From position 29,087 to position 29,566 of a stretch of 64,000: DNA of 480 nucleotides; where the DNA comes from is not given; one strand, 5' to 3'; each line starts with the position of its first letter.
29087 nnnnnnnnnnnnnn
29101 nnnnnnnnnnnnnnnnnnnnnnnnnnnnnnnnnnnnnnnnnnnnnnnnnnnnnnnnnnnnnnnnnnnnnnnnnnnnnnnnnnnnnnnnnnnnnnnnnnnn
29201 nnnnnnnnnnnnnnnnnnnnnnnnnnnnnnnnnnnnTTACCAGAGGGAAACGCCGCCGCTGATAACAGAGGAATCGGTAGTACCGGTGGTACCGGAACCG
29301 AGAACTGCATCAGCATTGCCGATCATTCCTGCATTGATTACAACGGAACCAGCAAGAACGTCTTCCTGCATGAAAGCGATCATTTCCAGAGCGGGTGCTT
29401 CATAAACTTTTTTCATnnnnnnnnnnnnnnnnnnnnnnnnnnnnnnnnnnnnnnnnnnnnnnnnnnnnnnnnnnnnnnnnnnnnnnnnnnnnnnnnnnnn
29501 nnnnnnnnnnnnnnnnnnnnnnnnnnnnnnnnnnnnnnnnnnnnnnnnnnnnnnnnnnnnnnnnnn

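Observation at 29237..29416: Unlisted 59-aa ORF behind the giant secreted protein: leader-like N-terminus and a Gly/Ser/Thr-rich tail ending in Trp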

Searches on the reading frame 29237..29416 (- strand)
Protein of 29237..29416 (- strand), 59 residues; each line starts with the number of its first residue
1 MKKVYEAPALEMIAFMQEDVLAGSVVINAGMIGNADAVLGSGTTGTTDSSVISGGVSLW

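Call 6: search_protein_families(library=pfam, proteins=[window:29237-29416:-], max_evalue=0.01)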
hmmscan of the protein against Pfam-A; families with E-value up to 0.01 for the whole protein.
window:29237-29416:- (59 aa): 0 families

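Call 7: search_protein_families(library=ncbifam, proteins=[window:29237-29416:-], max_evalue=0.01)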
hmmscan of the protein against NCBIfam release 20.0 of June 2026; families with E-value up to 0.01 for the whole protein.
window:29237-29416:- (59 aa): 0 families

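Call 8: find_homologous_proteins(query=window:29240-29416:-, max_evalue=10)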
Query seq(59 aa) (59 aa): 1 proteins with E <= 10 among 1 candidates.
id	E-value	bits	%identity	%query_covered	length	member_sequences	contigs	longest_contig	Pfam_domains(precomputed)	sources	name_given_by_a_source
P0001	5.4e-29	116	100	100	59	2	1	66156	-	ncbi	-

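Call 9: find_encoding_contigs(protein=P0001, flank=10000)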
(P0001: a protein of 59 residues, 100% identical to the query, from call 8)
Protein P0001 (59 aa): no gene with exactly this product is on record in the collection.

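Call 21: search_protein_representatives(protein=P0001)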
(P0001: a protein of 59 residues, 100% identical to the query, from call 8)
Query: 59 residues. Proteins with E-value up to 0.001 (for the whole library): 1; up to 1e-10: 1; up to 1e-30: 0. The best 1 are listed.
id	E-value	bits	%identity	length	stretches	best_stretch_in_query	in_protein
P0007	3.2e-11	58.7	59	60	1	1-59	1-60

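Call 25: find_homologous_proteins(query=A1, max_evalue=10)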
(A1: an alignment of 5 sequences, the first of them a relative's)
Query A1 (5 sequences) (59 aa, profile of the alignment): 12 proteins with E <= 10 among 20 candidates.
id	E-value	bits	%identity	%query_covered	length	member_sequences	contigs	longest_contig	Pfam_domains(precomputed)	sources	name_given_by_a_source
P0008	5.5e-21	92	27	100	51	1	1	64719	-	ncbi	-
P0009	7.5e-21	92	58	41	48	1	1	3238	-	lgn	-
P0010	2.2e-20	90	54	41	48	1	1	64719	-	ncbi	-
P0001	8.8e-20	89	100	100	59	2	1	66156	-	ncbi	-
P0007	9.8e-20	88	58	100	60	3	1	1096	-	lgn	-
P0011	1.4e-18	85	36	100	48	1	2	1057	-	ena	-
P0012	1.6e-17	81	43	69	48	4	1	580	-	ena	-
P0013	1.5e-16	78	54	41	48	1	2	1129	-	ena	-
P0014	1.5e-16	78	43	69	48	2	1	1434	-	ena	-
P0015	1.3e-15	75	67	100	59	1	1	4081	-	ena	-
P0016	1.0e-14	72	46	41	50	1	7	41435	-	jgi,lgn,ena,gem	-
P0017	7.1e-13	66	-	-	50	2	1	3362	-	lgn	-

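Call 26: find_related_loci(query=A1, collection=genome_contigs, flank=10000)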
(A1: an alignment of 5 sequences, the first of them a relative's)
Query A1 (59 aa) in genome_contigs; peptide patterns used: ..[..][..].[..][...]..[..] (x = any residue, [..] = any of these).
274 stretches matched a pattern; 1 encode a relative of the query (tblastn E <= 1e-3); 1 distinct loci.
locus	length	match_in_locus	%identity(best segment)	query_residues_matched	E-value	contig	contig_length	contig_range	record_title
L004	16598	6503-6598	50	1-30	3e-6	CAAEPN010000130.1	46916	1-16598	MAG TPA_asm: Clostridia bacterium, isolate HGM12628, WGS project CAAEPN010000000 data, contig: ERS537390_59_k99_69503, w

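Call 28: find_encoding_contigs(protein=P0016, flank=10000, max_places=4)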
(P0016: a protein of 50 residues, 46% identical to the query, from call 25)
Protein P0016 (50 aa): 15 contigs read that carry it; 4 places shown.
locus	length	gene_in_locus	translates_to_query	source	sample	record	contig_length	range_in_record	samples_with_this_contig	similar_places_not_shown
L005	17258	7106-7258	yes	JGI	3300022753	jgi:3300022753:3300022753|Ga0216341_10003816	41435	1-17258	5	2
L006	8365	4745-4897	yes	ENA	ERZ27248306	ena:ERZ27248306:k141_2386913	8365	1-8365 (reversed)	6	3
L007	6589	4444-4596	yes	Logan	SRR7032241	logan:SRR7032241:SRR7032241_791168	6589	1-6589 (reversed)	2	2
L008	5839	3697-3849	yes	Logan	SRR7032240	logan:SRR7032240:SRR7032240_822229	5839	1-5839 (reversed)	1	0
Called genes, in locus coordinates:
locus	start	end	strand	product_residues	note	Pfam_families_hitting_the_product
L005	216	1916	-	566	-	PF00501:AMP-binding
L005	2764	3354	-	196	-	PF02659:Mntp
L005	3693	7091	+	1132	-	-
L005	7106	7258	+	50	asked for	-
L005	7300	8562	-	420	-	PF00295:Glyco_hydro_28, PF13229:Beta_helix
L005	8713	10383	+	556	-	PF00128:Alpha-amylase, PF22026:Alpha-amylase_C_2 (faint), PF23915:SusG_C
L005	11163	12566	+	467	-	-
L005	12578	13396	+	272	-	PF02522:Antibiotic_NAT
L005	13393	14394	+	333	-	PF02811:PHP (weak)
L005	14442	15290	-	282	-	PF02811:PHP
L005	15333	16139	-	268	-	PF21088:MS_channel_1st (weak), PF00924:MS_channel_2nd, PF21082:MS_channel_3rd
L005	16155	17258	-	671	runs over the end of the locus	PF17191:RecG_wedge (weak), PF00270:DEAD, PF04851:ResIII, PF07517:SecA_DEAD (faint), PF00271:Helicase_C, PF19833:RecG_dom3_C (weak)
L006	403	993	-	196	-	PF02659:Mntp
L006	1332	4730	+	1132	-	-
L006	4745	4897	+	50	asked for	-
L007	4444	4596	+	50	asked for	-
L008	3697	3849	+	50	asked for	-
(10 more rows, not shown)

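Call 32: find_related_loci(query=A2, collection=metagenome_contigs, flank=6000)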
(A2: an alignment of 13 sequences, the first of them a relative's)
Query A2 (59 aa) in metagenome_contigs; peptide patterns used: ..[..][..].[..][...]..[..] (x = any residue, [..] = any of these).
69 stretches matched a pattern; 2 encode a relative of the query (tblastn E <= 1e-3); 2 distinct loci.
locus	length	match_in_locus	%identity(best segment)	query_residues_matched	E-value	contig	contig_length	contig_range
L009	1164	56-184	47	1-42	1e-7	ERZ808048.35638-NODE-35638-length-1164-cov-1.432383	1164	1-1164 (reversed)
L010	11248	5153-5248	50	1-30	2e-6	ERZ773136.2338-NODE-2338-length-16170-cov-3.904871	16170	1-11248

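Call 35: search_protein_families(library=ncbifam, alignment_id=A2, max_evalue=10)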
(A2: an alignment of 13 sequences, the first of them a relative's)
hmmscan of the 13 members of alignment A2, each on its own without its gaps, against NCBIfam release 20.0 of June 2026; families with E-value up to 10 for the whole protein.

A. member 1, P0001 (59 aa): 0 families

B. families by the number of members that match (of 13 scanned): 2 families
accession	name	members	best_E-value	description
NF033528.1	lasso_cyano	1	0.098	lasso peptide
NF038156.1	lant_syn_V_LxmK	1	0.25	class V lanthionine synthetase subunit LxmK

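Call 36: search_protein_families(library=pfam, alignment_id=A2, max_evalue=10)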
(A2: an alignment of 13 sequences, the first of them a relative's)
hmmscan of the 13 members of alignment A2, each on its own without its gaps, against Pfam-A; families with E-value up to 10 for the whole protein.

A. member 1, P0001 (59 aa): 0 families

B. families by the number of members that match (of 13 scanned): 0 families

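Call 37: find_encoding_contigs(protein=P0015, flank=10000, max_places=3)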
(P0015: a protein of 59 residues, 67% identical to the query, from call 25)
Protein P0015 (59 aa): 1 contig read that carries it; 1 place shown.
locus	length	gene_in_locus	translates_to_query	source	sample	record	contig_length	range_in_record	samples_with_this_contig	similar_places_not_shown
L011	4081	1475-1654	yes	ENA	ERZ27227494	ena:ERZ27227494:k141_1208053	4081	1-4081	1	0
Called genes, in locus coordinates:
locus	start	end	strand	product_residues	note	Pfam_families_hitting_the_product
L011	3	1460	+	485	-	?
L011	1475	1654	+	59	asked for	-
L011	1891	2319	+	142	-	PF00572:Ribosomal_L13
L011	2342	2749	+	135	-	PF00380:Ribosomal_S9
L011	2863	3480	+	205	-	PF02589:LUD_dom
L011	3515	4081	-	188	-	?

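Call 38: find_encoding_contigs(protein=P0017, flank=10000, max_places=3)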
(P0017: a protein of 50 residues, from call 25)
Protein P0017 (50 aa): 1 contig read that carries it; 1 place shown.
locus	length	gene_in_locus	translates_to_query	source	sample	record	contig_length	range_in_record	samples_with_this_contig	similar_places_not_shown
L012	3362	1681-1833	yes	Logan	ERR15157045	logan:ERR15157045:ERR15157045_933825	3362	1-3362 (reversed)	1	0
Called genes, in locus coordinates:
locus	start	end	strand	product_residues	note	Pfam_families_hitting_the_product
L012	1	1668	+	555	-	?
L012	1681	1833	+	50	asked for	-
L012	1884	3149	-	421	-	PF12708:Pect-lyase_RHGA_epim (faint), PF00295:Glyco_hydro_28, PF13229:Beta_helix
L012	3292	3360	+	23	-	?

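Call 39: find_encoding_contigs(protein=P0014, flank=10000, max_places=3)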
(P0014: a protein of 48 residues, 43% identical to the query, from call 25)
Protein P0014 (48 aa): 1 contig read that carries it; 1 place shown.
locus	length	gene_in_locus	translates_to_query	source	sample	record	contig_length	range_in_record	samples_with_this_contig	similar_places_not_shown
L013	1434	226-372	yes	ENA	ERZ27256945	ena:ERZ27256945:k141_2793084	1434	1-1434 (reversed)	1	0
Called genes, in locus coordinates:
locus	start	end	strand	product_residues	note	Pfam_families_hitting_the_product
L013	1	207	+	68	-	?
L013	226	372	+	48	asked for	-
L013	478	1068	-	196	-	PF02659:Mntp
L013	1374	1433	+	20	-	?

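Call 64: search_solved_structures(query=A2, max_evalue=10, show_alignments=3)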
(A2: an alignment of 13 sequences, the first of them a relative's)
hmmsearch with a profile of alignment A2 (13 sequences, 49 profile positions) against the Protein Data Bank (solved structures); distinct sequences matched with E-value up to 10: 1.
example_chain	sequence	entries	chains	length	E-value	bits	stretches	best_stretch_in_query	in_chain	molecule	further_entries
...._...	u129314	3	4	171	0.81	13.2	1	13-41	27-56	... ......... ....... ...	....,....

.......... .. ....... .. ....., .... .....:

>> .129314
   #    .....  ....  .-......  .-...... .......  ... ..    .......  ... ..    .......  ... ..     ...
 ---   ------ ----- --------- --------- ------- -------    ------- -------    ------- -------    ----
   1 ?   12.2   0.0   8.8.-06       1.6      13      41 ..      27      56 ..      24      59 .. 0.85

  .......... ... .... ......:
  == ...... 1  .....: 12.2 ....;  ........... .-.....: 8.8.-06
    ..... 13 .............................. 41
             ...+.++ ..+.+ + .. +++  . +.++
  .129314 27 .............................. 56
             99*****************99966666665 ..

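Call 67: predict_structure(alignment_id=A5)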
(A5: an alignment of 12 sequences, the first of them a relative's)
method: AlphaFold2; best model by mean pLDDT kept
length: 59 residues; sequences in the alignment: 12
mean_pLDDT: 57.3   pTM: 0.13
mean pLDDT of the five models: 57.3, 54.2, 54.2, 52.8, 52.5
residues with pLDDT >= 90: 0; 70-90: 0; 50-70: 54; < 50: 5
segments of 3 or more residues with pLDDT < 50: none
pLDDT, mean of each block of 10 residues (from residue 1): 63 60 57 52 56 56
secondary structure, 60 per line:
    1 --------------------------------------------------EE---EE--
elements in order:

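Call 69: search_protein_families(library=phrogs, proteins=[P0001, P0008, P0010], max_evalue=1)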
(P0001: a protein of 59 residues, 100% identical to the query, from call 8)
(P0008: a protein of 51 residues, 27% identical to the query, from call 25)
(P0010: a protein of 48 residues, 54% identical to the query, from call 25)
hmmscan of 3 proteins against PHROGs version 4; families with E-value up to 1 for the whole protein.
P0001 (59 aa): 1 family
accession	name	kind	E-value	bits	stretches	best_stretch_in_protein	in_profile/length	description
phrog_36734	-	unknown function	0.12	12.3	1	20-49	138-167/363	-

P0008 (51 aa): 0 families

P0010 (48 aa): 0 families

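Call 70: list_cluster_members(proteins=[P0016, P0008, P0010, P0006, P0003, P0007, P0015, P0011, P0012, P0017])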
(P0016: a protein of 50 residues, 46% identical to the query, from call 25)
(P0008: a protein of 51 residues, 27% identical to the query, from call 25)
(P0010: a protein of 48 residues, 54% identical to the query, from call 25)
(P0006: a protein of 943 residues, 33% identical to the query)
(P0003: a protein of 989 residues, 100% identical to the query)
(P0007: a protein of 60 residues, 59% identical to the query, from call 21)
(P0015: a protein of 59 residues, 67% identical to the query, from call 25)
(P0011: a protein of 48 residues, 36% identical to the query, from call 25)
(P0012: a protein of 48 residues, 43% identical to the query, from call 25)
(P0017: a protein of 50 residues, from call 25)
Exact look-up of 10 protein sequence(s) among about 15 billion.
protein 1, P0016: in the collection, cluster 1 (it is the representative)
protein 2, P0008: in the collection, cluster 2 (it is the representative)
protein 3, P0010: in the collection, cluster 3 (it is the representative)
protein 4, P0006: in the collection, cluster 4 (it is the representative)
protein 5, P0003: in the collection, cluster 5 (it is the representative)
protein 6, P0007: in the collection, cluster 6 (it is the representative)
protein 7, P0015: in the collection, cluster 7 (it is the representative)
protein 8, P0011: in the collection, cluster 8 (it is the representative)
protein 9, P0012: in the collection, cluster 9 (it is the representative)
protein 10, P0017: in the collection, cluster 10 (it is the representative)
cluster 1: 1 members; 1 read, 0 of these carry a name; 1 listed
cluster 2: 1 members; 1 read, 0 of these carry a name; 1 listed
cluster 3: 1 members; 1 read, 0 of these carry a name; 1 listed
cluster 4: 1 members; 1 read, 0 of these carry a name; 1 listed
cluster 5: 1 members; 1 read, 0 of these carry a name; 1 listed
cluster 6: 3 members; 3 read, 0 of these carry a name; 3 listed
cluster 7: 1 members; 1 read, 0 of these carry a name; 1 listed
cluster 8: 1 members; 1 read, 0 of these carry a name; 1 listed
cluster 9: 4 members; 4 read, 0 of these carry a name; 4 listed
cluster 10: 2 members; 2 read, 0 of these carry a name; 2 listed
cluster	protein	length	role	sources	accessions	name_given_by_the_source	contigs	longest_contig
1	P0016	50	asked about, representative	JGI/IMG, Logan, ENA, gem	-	-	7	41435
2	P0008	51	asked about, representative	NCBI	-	-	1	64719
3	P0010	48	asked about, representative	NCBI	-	-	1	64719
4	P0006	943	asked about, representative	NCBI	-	-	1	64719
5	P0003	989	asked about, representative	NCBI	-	-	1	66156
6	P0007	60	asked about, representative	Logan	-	-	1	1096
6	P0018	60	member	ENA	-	-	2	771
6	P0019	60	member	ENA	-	-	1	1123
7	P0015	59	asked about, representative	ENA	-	-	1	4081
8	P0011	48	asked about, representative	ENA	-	-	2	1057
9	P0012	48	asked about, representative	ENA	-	-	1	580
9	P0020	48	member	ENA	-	-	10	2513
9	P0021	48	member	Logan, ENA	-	-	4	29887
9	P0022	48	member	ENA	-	-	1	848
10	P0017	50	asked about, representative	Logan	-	-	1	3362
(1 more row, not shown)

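Call 91: search_protein_families(library=pfam, proteins=[L004:152-1156:-, L004:1192-2643:-, L004:2656-4710:-, L004:6785-7585:+, L004:7588-8007:+, L004:9253-10284:+, L004:10409-11551:+, L004:11608-13974:-], max_evalue=0.001)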
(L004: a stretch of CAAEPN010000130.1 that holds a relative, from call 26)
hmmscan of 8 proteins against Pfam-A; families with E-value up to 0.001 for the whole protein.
L004:152-1156:- (334 aa): 3 families
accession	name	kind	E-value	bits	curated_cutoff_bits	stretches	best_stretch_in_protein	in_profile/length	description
PF13472.12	Lipase_GDSL_2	-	7.6e-12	46.5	32.9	1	134-267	1-111/178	GDSL-like Lipase/Acylhydrolase family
PF17996.7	CE2_N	-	5.1e-07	30.2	27.9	1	21-125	2-108/108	Carbohydrate esterase 2 N-terminal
PF00657.28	Lipase_GDSL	-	0.00013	22.7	23.6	1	133-286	2-162/208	GDSL-like Lipase/Acylhydrolase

L004:1192-2643:- (483 aa): 2 families
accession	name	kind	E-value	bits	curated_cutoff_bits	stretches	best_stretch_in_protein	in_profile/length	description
PF01554.23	MatE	-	2e-37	128.8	24.9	2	26-186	1-160/161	MatE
PF03023.19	MurJ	-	2.4e-14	53.3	27.4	1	81-256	260-434/451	Lipid II flippase MurJ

L004:2656-4710:- (684 aa): 0 families

L004:6785-7585:+ (266 aa): 1 family
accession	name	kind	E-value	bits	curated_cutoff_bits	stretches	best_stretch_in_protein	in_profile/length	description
PF06283.17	ThuA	-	3.6e-35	122.6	33.4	1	31-247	1-209/209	Trehalose utilisation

L004:7588-8007:+ (139 aa): 0 families

L004:9253-10284:+ (343 aa): 2 families
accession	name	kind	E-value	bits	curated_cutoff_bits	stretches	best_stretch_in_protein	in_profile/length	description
PF00535.33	Glycos_transf_2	-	7.7e-33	114.2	23.3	1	13-172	2-160/168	Glycosyl transferase family 2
PF13641.12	Glyco_tranf_2_3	-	1.2e-12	48.8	27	1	11-113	3-111/230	Glycosyltransferase like family 2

L004:10409-11551:+ (380 aa): 1 family
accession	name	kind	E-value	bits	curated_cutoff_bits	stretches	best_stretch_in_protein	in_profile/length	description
PF03600.22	CitMHS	-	2.9e-26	92.8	31.9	1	24-315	12-316/336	Citrate transporter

L004:11608-13974:- (788 aa): 3 families
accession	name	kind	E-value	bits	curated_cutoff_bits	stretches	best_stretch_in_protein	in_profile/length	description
PF00696.33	AA_kinase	-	1.9e-46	159.1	24.9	1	524-763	1-234/234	Amino acid kinase family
PF08245.18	Mur_ligase_M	-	1.1e-37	130.4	24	1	111-317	1-199/200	Mur ligase middle domain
PF02875.26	Mur_ligase_C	-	2.9e-25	90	28.4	1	339-468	1-127/127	Mur ligase, glutamate ligase domain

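Call 102: search_dna_similar(query=window:29240-29416:-, collection=plasmids, mode=protein, max_evalue=10, max_rows=10)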
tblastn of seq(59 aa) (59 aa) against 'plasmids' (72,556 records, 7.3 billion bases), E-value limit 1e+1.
No match.

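Call 103: find_encoding_contigs(protein=P0021, flank=10000, max_places=3)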
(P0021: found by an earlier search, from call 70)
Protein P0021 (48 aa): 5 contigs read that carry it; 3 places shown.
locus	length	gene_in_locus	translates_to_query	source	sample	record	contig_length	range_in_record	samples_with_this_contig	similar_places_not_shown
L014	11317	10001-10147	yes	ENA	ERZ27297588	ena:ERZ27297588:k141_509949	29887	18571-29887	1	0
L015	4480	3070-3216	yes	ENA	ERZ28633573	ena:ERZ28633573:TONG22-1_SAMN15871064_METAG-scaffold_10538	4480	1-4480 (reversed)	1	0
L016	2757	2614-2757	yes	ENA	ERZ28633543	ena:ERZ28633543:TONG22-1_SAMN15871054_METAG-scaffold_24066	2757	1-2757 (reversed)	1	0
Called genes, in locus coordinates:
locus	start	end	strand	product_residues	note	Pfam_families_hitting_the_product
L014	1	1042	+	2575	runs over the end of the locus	-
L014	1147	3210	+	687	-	-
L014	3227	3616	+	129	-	-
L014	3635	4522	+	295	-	PF01510:Amidase_2, PF01476:LysM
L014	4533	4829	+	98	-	PF04531:Phage_holin_1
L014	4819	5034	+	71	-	-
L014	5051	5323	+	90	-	-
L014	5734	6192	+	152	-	-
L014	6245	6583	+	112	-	-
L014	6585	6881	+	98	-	-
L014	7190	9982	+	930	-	-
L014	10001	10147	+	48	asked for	-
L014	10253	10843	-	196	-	PF02659:Mntp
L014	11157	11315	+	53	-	?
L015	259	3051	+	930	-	-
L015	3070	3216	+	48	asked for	-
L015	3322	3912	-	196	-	PF02659:Mntp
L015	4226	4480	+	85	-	?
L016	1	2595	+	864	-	?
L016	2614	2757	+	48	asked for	?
